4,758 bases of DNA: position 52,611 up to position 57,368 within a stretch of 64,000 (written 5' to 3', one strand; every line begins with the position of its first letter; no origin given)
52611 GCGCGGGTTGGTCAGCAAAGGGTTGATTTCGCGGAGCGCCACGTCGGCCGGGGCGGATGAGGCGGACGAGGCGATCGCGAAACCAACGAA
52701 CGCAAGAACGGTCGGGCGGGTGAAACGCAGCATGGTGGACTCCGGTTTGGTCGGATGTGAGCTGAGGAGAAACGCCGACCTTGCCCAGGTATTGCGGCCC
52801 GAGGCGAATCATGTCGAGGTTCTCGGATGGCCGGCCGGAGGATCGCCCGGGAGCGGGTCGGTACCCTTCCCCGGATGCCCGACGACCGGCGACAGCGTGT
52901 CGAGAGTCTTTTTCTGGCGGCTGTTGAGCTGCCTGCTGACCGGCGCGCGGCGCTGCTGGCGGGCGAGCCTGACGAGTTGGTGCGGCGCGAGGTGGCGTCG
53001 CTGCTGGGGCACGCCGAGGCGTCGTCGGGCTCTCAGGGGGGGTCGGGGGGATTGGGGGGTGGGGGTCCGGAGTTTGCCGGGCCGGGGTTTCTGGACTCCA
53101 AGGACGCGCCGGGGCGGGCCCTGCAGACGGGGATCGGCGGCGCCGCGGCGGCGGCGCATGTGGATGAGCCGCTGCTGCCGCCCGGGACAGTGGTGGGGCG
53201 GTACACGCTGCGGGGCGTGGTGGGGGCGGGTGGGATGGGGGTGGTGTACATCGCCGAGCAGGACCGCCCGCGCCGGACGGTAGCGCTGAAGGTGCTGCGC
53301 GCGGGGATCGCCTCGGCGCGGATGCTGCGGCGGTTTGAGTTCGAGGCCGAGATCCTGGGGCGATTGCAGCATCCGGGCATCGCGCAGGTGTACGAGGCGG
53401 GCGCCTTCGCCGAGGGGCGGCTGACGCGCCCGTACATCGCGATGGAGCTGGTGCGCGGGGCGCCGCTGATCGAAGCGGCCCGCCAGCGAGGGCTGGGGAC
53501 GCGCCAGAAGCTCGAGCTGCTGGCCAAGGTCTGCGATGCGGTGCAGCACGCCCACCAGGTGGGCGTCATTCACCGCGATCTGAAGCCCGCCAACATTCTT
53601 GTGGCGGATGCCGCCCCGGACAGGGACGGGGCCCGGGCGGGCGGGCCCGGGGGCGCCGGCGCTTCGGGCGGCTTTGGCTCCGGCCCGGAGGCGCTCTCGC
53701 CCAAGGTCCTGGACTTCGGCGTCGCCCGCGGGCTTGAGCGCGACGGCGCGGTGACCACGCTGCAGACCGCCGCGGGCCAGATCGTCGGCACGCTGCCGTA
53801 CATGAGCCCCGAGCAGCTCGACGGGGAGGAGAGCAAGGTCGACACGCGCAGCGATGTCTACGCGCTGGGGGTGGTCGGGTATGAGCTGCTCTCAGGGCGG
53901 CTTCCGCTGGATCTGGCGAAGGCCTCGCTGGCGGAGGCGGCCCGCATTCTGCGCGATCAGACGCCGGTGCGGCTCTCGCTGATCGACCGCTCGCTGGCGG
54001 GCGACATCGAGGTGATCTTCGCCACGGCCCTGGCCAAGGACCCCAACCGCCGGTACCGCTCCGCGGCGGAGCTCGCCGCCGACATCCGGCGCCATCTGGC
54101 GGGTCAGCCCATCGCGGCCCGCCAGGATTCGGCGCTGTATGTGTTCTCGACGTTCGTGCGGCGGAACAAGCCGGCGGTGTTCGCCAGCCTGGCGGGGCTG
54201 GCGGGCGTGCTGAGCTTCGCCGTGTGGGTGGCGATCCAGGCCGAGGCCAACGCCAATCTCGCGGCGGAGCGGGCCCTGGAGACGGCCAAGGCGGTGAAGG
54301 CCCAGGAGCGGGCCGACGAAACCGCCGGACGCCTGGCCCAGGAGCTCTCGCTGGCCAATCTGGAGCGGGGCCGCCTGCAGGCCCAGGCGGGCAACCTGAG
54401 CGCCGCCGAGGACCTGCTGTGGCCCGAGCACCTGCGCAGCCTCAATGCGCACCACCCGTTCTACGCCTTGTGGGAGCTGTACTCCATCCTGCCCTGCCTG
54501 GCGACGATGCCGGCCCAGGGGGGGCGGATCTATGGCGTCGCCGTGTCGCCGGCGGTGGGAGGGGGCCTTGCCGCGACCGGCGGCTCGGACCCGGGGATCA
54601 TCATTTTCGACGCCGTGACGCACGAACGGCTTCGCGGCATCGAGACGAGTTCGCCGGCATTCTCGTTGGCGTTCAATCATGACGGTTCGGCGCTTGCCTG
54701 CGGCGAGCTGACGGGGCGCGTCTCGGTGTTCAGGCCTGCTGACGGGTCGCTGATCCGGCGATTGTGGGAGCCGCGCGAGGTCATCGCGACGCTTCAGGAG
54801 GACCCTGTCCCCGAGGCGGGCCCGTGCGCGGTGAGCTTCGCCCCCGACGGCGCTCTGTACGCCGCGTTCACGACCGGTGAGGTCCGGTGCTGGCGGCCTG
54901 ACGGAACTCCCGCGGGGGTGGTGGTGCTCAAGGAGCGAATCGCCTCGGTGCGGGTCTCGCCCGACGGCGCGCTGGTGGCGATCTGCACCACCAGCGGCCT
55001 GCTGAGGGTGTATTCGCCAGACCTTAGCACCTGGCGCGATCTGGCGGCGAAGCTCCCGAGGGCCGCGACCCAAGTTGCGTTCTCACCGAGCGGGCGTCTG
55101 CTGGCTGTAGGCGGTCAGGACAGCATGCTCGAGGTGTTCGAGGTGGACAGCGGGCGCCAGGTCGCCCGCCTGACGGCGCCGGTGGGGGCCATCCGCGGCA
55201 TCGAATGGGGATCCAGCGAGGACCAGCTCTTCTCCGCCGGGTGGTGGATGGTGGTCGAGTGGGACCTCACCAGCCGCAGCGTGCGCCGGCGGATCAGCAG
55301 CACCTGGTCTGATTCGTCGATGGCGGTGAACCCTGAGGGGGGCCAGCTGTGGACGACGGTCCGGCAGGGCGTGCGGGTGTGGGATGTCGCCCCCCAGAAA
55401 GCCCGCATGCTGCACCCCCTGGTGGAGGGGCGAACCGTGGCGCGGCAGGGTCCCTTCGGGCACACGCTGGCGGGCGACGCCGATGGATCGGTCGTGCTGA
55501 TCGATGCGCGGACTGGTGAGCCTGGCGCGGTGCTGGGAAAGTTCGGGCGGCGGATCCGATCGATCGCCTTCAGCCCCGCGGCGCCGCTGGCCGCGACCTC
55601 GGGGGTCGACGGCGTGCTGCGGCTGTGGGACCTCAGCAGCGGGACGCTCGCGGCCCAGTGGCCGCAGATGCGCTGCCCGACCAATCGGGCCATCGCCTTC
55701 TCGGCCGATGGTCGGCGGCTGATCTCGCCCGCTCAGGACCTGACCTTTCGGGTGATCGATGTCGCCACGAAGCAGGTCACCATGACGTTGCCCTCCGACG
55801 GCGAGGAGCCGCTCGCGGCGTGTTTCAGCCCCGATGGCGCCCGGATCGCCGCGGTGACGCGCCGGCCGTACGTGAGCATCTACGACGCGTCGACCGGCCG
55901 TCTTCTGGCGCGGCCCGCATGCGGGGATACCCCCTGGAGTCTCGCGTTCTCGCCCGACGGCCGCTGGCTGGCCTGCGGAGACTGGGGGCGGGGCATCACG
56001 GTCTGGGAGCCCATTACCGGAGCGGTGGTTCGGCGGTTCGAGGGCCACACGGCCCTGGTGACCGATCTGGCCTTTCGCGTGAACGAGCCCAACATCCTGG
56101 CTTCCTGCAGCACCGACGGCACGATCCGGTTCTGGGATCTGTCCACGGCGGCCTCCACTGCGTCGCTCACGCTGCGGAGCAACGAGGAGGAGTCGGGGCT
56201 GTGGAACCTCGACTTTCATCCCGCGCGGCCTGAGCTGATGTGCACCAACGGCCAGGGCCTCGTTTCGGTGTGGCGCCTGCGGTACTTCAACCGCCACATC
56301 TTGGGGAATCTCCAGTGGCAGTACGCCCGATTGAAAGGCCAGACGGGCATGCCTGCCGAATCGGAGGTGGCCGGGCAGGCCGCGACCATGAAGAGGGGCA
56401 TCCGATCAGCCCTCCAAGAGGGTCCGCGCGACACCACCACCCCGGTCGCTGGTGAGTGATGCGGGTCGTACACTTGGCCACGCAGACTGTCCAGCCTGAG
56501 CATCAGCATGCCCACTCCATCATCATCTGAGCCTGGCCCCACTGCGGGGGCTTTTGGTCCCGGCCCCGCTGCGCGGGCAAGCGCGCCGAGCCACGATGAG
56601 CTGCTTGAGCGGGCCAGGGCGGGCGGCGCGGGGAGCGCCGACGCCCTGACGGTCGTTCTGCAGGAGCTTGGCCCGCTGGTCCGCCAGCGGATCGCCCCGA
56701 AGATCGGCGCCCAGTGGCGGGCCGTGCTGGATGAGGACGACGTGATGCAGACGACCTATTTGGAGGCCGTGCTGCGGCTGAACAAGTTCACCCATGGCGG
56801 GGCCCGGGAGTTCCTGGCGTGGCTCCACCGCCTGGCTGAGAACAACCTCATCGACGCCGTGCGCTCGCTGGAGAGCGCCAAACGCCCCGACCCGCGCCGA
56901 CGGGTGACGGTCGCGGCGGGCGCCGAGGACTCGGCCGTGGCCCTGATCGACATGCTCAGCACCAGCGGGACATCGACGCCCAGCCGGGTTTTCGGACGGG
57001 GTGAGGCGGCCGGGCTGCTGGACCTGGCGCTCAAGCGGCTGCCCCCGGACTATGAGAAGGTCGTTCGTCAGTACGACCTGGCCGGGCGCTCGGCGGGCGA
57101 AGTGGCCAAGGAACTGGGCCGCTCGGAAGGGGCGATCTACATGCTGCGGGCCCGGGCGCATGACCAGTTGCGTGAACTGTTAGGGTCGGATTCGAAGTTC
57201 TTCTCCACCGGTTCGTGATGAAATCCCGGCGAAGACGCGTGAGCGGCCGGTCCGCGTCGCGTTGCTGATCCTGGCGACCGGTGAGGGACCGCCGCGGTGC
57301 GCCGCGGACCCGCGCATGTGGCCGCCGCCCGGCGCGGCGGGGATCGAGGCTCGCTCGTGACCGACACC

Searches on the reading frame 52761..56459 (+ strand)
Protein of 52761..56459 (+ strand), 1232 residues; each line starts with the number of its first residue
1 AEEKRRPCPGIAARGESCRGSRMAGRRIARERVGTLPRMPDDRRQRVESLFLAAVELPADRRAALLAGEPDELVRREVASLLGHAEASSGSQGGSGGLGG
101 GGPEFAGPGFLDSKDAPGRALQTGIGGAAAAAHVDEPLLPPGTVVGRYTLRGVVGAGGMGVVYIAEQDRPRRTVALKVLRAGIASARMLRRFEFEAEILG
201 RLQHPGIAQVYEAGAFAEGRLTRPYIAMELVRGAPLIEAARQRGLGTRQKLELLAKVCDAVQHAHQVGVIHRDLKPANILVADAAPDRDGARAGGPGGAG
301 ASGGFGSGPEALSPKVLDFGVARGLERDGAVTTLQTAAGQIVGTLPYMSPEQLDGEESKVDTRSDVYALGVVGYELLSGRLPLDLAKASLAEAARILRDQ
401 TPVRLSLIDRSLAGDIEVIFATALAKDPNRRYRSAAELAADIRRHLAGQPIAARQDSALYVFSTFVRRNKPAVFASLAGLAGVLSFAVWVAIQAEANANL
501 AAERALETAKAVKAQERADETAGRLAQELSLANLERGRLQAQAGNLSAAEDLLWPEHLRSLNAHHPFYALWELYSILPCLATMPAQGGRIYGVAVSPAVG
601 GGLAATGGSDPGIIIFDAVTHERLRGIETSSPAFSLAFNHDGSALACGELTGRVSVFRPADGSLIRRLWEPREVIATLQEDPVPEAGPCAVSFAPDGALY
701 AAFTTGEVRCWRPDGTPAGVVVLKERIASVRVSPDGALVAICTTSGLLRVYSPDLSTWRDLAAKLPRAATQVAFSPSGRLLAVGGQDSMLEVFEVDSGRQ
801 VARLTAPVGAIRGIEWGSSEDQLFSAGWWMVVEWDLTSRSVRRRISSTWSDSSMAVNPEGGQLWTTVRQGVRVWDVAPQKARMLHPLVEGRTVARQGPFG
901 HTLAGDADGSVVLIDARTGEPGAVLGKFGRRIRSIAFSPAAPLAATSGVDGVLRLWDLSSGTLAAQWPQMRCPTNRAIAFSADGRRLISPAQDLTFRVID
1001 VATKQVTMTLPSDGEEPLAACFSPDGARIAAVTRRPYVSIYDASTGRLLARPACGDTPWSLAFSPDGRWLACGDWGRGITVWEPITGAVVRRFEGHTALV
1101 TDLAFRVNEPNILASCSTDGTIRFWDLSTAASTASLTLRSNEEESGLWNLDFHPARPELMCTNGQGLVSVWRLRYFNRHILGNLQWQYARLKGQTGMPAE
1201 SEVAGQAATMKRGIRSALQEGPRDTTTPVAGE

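Call 25: search_protein_families(library=pfam, proteins=[window:52761-56459:+], max_evalue=0.001)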
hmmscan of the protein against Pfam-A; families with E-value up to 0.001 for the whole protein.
window:52761-56459:+ (1232 aa): 36 families (the best 25 are shown)
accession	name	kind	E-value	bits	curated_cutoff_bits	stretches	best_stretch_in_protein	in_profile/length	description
PF25174.1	Beta-prop_THOC3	-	1.7e-60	204.8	305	3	769-1030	5-270/272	THOC3 beta-propeller domain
PF25173.1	Beta-prop_WDR3_1st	-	6.4e-44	150.3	154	3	1021-1173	36-184/184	WDR3 first beta-propeller domain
PF23414.1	Beta-prop_EML_2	-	4.9e-42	144.6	90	4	977-1133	3-159/266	Echinoderm microtubule-associated protein second beta-propeller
PF24814.1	WD40_Prp19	-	1.8e-40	139.2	320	3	902-1050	22-171/281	Prp19 WD40 domain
PF00400.38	WD40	-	8.7e-37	124.4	27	1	1089-1126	3-39/39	WD domain, G-beta repeat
PF00069.31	Pkinase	-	8.8e-35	120.8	31.7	1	148-432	1-252/263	Protein kinase domain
PF24817.1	WD40_WDHD1_1st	-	9.6e-34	117.3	109.9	2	902-1050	101-258/291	WDHD1 first WD40 domain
PF24807.1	WD40_CDC20-Fz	-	1.1e-29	104.1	200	3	977-1191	56-268/292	CDC20/Fizzy WD40 domain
PF25175.1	Beta-prop_WDR5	-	1.4e-25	90.7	250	2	918-1049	83-214/296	WDR5 beta-propeller domain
PF24796.1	WDR55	-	5.3e-23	81.9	200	2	1020-1179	59-214/296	WDR55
PF25168.1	Beta-prop_WDR36-Utp21_2nd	-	1e-22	81.3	84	2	930-1073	158-299/335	WDR36/Utp21 second beta-propeller domain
PF07714.23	PK_Tyr_Ser-Thr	-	1e-22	81.2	23.1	1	152-401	5-221/258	Protein tyrosine and serine/threonine kinase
PF23393.2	Beta-prop_WDR90_POC16_2nd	-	6.1e-22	78.6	60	0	1113-1173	9-65/291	WDR90/POC16, second beta-propeller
PF12894.13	ANAPC4_WD40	-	3.1e-19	69.5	22.9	1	733-818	4-90/91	Anaphase-promoting complex subunit 4 WD40 domain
PF25171.1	Beta-prop_WDR36-Utp21_1st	-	1.3e-16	61.3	80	1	992-1164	83-255/266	WDR36/Utp21 first beta-propeller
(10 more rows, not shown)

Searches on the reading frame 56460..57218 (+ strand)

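Call 25: search_protein_families(library=pfam, proteins=[window:56460-57218:+], max_evalue=0.001)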
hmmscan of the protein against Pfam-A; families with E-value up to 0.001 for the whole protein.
window:56460-57218:+ (252 aa): 4 families
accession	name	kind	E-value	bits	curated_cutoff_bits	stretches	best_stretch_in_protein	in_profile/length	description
PF08281.18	Sigma70_r4_2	-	5.7e-08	32.7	25.7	1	186-233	3-50/54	Sigma-70, region 4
PF04542.20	Sigma70_r2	-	5e-07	29.9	24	1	91-137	22-68/71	Sigma-70 region 2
PF04545.22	Sigma70_r4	-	1.4e-06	28.2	24.1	1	190-239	1-50/50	Sigma-70, region 4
PF07638.17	Sigma70_ECF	-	0.0002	21.7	21.1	1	47-234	6-180/185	ECF sigma factor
